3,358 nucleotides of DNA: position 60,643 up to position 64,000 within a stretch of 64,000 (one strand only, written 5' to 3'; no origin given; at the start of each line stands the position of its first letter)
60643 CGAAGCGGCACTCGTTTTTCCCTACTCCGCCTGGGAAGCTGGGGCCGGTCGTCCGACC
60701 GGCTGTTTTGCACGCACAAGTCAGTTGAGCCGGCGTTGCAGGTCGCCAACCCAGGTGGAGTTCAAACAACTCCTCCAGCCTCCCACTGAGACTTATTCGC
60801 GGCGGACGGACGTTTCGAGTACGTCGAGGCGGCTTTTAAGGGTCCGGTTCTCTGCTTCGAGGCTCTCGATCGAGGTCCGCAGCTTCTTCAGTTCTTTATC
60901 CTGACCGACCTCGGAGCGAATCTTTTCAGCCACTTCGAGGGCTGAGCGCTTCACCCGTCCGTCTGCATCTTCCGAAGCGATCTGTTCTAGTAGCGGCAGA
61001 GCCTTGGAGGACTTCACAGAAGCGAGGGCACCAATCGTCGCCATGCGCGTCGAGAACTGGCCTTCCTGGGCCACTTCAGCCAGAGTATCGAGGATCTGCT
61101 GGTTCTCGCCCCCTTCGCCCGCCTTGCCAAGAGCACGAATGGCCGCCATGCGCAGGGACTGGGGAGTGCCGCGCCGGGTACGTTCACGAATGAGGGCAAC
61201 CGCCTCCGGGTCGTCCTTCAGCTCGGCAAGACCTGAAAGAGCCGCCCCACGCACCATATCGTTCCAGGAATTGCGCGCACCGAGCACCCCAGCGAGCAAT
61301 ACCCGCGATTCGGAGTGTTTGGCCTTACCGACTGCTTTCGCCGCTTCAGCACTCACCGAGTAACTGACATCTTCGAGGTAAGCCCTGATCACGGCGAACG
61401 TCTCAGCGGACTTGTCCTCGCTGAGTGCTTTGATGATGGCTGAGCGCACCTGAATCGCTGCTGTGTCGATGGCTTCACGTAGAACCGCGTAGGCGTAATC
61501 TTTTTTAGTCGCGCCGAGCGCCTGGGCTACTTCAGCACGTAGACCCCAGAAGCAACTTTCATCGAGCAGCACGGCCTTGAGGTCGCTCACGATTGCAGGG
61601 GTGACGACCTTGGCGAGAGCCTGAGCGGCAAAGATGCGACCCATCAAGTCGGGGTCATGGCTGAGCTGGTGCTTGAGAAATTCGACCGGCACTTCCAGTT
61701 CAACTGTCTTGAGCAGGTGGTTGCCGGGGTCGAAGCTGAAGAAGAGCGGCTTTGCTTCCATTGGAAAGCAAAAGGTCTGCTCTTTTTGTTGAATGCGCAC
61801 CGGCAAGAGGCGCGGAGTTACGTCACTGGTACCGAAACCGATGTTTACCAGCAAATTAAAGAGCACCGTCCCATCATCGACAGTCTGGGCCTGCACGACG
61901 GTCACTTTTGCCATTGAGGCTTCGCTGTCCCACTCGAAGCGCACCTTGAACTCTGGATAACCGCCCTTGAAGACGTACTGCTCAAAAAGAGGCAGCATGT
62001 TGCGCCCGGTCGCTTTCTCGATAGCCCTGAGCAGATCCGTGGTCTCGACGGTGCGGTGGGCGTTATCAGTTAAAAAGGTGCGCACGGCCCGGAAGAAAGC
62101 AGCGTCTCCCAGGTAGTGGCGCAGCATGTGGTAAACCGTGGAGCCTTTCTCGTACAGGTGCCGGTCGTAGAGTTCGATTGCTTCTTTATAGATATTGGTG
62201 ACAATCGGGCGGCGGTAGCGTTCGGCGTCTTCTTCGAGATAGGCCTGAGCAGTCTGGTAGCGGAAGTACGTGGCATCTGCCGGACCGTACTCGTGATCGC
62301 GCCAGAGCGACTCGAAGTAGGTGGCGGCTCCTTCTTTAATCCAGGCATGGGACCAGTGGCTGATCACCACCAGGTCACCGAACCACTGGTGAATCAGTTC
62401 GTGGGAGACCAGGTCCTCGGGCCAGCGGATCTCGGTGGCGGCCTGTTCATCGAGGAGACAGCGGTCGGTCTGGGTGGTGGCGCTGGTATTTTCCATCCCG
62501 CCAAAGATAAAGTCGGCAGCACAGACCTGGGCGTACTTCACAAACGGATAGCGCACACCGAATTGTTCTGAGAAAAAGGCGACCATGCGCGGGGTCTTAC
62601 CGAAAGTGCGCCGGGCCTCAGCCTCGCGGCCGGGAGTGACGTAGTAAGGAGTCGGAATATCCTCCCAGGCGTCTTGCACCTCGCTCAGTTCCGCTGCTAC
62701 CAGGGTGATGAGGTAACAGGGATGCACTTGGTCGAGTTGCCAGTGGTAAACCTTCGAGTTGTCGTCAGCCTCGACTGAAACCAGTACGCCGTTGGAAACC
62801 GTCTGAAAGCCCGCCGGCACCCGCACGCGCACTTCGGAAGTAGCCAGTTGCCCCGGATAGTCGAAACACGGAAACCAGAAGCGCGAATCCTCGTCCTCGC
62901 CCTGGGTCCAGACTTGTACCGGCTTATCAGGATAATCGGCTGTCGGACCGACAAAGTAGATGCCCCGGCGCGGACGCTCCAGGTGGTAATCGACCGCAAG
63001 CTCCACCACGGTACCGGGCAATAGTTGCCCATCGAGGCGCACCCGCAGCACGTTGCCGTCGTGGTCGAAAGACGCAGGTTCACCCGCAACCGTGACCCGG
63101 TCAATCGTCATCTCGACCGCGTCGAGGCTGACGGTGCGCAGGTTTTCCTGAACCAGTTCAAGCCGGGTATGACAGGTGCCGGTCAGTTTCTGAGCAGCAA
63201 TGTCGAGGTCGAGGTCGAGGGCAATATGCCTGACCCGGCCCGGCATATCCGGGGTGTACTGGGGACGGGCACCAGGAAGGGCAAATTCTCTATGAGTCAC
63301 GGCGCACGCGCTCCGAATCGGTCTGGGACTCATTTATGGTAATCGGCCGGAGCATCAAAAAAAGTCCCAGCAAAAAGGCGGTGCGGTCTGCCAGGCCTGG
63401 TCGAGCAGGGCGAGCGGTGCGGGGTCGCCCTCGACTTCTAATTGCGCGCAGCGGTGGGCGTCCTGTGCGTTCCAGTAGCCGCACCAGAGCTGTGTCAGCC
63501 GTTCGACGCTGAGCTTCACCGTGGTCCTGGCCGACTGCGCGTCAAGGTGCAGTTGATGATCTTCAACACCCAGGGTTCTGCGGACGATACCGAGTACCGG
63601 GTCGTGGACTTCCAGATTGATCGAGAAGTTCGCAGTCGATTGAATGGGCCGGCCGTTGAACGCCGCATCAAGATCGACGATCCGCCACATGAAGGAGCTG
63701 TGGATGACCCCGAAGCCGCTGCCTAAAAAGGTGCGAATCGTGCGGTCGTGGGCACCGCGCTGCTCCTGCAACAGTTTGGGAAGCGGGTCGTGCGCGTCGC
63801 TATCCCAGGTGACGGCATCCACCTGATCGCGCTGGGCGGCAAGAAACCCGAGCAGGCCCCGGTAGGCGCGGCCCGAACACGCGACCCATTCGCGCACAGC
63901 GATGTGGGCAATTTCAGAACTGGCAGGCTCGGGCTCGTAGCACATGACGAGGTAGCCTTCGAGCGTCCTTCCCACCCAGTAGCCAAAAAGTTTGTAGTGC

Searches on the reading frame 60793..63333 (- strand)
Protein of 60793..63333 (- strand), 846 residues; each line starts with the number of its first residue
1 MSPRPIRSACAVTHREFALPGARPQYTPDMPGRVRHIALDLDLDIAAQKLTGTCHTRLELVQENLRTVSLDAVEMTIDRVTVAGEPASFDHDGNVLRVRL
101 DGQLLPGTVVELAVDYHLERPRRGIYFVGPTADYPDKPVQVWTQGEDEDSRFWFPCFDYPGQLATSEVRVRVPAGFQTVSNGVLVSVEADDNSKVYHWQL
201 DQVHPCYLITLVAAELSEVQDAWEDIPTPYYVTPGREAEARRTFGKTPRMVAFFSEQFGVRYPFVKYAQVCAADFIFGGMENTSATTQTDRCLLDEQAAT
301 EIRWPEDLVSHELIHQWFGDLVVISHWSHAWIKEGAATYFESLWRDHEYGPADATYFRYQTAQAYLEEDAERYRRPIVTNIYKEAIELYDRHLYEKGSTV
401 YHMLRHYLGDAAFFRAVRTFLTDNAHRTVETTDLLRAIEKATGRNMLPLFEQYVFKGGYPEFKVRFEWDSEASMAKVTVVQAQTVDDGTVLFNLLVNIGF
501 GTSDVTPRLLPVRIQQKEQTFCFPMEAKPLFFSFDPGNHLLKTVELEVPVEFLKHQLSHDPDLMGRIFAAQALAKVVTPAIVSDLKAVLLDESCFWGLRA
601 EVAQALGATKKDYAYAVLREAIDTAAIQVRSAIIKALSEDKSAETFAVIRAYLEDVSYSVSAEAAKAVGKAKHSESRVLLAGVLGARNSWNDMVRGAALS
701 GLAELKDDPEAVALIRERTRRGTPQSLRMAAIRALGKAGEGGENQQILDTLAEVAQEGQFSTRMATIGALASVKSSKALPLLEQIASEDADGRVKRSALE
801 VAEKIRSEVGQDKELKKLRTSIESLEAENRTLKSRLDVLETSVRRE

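Call 8: search_protein_families(library=pfam, proteins=[window:60793-63333:-], max_evalue=0.001)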
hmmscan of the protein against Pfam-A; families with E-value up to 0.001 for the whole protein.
window:60793-63333:- (846 aa): 4 families
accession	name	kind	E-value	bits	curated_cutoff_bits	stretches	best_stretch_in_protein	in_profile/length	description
PF01433.26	Peptidase_M1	-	1.3e-53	182.2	27.7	1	244-453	3-218/218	Peptidase family M1 domain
PF13646.12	HEAT_2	-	2.7e-27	95.3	27.7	4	723-801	12-86/88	HEAT repeats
PF17900.6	Peptidase_M1_N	-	3.6e-23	83.1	25.8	1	37-208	5-186/186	Peptidase M1 N-terminal domain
PF03130.22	HEAT_PBS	-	7.5e-05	23.3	20.9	0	694-717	1-23/27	PBS lyase HEAT-like repeat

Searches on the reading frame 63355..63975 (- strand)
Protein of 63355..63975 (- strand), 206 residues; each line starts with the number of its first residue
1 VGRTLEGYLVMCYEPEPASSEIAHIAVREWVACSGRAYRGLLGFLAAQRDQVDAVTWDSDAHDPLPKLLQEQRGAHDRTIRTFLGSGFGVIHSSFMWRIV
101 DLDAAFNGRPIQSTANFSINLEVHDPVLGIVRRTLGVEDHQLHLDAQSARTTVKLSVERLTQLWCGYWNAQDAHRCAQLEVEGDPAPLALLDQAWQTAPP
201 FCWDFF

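Call 8: search_protein_families(library=pfam, proteins=[window:63355-63975:-], max_evalue=0.001)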
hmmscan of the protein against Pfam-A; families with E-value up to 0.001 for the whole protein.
window:63355-63975:- (206 aa): 2 families
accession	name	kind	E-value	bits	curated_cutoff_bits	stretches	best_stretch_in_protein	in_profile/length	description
PF13530.11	SCP2_2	-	1.1e-13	52.1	23.2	1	103-203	2-105/105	Sterol carrier protein domain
PF17668.7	Acetyltransf_17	-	2.5e-13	51.1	25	1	6-77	36-103/114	Acetyltransferase (GNAT) domain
